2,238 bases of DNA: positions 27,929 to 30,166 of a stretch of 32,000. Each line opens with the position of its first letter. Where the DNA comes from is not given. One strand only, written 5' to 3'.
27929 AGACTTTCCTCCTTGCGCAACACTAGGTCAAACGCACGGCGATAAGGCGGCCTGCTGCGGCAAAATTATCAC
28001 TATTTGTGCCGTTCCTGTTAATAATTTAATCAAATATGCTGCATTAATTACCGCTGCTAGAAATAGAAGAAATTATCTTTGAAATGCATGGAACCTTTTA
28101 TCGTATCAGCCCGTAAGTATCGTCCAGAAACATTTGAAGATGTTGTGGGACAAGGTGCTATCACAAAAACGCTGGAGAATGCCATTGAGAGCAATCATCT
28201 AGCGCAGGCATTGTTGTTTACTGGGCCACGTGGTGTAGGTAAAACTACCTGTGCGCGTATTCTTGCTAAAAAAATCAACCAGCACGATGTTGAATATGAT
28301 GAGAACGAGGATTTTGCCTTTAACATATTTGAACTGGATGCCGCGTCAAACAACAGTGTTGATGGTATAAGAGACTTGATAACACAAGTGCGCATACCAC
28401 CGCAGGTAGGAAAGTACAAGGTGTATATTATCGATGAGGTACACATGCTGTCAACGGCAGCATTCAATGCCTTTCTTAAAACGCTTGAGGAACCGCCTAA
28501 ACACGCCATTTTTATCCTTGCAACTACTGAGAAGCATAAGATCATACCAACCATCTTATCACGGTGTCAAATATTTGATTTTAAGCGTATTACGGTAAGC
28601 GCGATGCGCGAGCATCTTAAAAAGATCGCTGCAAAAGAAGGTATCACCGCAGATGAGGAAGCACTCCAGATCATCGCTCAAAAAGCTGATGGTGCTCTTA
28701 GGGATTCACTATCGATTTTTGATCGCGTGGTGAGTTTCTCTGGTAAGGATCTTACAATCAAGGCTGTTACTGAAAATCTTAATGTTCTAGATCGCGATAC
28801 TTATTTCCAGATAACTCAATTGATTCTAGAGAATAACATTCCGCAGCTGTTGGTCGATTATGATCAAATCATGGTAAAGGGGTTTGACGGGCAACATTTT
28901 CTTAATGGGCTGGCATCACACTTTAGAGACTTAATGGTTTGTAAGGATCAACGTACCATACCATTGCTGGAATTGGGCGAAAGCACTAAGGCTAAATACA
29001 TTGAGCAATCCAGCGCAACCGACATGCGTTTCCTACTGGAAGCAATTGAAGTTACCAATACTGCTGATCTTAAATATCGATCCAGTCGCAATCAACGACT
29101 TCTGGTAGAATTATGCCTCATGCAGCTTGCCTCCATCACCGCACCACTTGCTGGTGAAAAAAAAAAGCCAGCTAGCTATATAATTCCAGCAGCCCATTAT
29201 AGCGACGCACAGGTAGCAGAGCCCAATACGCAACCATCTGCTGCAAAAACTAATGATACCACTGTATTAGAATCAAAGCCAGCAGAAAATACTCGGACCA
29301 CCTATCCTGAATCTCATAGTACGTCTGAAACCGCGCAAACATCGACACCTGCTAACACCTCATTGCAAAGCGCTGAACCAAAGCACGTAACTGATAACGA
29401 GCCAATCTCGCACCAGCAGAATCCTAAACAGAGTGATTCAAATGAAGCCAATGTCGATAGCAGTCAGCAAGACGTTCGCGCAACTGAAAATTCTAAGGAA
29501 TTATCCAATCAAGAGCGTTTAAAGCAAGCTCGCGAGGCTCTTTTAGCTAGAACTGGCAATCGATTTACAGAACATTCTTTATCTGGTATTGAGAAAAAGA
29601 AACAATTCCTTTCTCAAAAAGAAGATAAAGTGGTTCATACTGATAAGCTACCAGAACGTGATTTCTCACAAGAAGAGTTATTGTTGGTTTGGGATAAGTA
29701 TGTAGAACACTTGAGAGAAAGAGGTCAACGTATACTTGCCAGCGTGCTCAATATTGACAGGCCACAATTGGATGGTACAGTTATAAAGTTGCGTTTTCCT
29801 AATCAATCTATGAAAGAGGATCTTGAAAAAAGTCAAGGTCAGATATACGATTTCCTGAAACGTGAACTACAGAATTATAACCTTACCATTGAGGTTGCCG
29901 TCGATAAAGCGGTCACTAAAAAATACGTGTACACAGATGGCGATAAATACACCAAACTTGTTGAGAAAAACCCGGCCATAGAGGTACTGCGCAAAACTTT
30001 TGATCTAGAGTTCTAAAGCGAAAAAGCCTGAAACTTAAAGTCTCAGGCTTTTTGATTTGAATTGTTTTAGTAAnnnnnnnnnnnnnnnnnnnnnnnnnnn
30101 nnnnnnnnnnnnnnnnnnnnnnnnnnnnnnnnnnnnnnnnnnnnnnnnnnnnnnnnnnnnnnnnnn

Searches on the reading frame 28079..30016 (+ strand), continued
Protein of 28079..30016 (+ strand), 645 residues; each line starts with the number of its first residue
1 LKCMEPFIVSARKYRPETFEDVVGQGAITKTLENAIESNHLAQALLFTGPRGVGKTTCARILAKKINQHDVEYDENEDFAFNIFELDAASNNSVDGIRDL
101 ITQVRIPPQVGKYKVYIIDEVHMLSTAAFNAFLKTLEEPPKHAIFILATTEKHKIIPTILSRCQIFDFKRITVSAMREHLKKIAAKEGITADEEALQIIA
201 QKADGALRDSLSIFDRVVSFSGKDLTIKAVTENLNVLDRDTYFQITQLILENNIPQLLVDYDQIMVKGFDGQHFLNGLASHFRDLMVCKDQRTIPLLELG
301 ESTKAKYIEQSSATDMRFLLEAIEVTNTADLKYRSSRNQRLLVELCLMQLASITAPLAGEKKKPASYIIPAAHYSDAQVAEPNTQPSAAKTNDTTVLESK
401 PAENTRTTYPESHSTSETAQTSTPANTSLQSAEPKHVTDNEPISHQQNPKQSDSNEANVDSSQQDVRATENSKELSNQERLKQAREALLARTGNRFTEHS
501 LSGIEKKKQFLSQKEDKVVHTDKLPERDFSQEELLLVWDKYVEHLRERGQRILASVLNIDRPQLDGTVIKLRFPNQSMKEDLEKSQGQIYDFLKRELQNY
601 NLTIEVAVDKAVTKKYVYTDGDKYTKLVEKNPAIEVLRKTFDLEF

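Call 61: find_encoding_contigs(protein=P0004, flank=10000, max_places=1)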
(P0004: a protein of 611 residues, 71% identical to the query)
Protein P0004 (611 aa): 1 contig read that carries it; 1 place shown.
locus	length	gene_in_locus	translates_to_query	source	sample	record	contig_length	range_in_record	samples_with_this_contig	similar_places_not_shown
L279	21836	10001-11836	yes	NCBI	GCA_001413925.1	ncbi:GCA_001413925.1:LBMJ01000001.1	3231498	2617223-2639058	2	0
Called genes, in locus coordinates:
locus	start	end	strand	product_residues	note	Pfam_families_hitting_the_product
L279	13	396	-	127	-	PF01925:TauE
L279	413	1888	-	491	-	PF13396:PLDc_N (faint), PF13091:PLDc_2, PF00614:PLDc (weak), PF13091:PLDc_2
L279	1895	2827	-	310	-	PF01464:SLT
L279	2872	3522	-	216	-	-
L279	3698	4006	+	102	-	PF14542:Acetyltransf_CG (weak)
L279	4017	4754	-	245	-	PF01128:IspD (faint), PF02348:CTP_transf_3, PF12804:NTP_transf_3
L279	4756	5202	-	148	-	-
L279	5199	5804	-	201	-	PF13548:DUF4126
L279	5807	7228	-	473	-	PF05970:PIF1, PF13604:AAA_30, PF01443:Viral_helicase1 (faint), PF13245:AAA_19, PF13538:UvrD_C_2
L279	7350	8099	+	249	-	-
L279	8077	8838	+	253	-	PF12864:DUF3822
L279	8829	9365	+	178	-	PF03602:Cons_hypoth95, PF05175:MTS, PF02086:MethyltransfD12 (faint), PF13847:Methyltransf_31 (weak), PF13649:Methyltransf_25 (weak)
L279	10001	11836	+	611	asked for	PF05496:RuvB_N (weak), PF13173:AAA_14 (weak), PF13177:DNA_pol3_delta2, PF13401:AAA_22 (weak), PF13604:AAA_30 (weak), PF00004:AAA, PF22608:DNAX_ATPase_lid, PF28557:DUF8439, +3 more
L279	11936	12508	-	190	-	PF13505:OMP_b-brl, PF13568:OMP_b-brl_2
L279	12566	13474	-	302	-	PF02541:Ppx-GppA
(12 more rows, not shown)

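Call 62: find_encoding_contigs(protein=P0061, flank=10000, max_places=1)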
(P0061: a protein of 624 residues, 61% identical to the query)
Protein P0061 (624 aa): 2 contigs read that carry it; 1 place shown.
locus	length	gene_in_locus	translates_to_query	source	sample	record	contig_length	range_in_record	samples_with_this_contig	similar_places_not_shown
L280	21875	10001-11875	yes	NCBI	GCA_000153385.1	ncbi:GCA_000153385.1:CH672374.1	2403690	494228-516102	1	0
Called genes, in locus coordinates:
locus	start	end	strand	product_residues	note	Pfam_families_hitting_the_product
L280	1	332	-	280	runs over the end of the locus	PF01464:SLT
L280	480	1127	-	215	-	PF00561:Abhydrolase_1 (faint)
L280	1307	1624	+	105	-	PF14542:Acetyltransf_CG (weak)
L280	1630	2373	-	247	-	PF02348:CTP_transf_3, PF12804:NTP_transf_3 (weak)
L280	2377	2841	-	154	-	-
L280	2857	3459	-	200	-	PF13548:DUF4126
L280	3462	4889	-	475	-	PF05970:PIF1, PF13604:AAA_30, PF01443:Viral_helicase1 (faint), PF13245:AAA_19, PF13538:UvrD_C_2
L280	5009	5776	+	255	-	-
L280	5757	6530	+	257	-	PF12864:DUF3822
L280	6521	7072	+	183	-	PF03602:Cons_hypoth95, PF05175:MTS (weak), PF13847:Methyltransf_31 (weak), PF13649:Methyltransf_25 (weak)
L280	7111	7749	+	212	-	PF13021:DUF3885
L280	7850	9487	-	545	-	PF00005:ABC_tran, PF02463:SMC_N (faint), PF03193:RsgA_GTPase (faint), PF13555:AAA_29 (faint), PF00004:AAA (faint), PF01926:MMR_HSR1 (faint), PF12848:ABC_tran_Xtn, PF00005:ABC_tran, +1 more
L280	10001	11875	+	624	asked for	PF03215:Rad17 (weak), PF05496:RuvB_N (weak), PF13173:AAA_14 (weak), PF13177:DNA_pol3_delta2, PF13401:AAA_22 (weak), PF00004:AAA, PF22608:DNAX_ATPase_lid, PF28557:DUF8439, +2 more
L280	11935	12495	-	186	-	PF13505:OMP_b-brl, PF13568:OMP_b-brl_2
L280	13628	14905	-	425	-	PF00464:SHMT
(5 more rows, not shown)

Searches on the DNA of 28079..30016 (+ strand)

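Call 72: search_rna_families(source=L280, start=9400, end=10050, threshold=gathering, show_alignments=1)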
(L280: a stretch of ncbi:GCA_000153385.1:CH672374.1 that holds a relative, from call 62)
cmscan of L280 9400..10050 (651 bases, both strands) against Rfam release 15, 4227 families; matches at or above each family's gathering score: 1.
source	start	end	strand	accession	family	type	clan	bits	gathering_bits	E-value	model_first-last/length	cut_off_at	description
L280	9585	9900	-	RF00010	RNaseP_bact_a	Gene; ribozyme;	CL00002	180.2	100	1.5e-58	1-367/367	no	Bacterial RNase P class A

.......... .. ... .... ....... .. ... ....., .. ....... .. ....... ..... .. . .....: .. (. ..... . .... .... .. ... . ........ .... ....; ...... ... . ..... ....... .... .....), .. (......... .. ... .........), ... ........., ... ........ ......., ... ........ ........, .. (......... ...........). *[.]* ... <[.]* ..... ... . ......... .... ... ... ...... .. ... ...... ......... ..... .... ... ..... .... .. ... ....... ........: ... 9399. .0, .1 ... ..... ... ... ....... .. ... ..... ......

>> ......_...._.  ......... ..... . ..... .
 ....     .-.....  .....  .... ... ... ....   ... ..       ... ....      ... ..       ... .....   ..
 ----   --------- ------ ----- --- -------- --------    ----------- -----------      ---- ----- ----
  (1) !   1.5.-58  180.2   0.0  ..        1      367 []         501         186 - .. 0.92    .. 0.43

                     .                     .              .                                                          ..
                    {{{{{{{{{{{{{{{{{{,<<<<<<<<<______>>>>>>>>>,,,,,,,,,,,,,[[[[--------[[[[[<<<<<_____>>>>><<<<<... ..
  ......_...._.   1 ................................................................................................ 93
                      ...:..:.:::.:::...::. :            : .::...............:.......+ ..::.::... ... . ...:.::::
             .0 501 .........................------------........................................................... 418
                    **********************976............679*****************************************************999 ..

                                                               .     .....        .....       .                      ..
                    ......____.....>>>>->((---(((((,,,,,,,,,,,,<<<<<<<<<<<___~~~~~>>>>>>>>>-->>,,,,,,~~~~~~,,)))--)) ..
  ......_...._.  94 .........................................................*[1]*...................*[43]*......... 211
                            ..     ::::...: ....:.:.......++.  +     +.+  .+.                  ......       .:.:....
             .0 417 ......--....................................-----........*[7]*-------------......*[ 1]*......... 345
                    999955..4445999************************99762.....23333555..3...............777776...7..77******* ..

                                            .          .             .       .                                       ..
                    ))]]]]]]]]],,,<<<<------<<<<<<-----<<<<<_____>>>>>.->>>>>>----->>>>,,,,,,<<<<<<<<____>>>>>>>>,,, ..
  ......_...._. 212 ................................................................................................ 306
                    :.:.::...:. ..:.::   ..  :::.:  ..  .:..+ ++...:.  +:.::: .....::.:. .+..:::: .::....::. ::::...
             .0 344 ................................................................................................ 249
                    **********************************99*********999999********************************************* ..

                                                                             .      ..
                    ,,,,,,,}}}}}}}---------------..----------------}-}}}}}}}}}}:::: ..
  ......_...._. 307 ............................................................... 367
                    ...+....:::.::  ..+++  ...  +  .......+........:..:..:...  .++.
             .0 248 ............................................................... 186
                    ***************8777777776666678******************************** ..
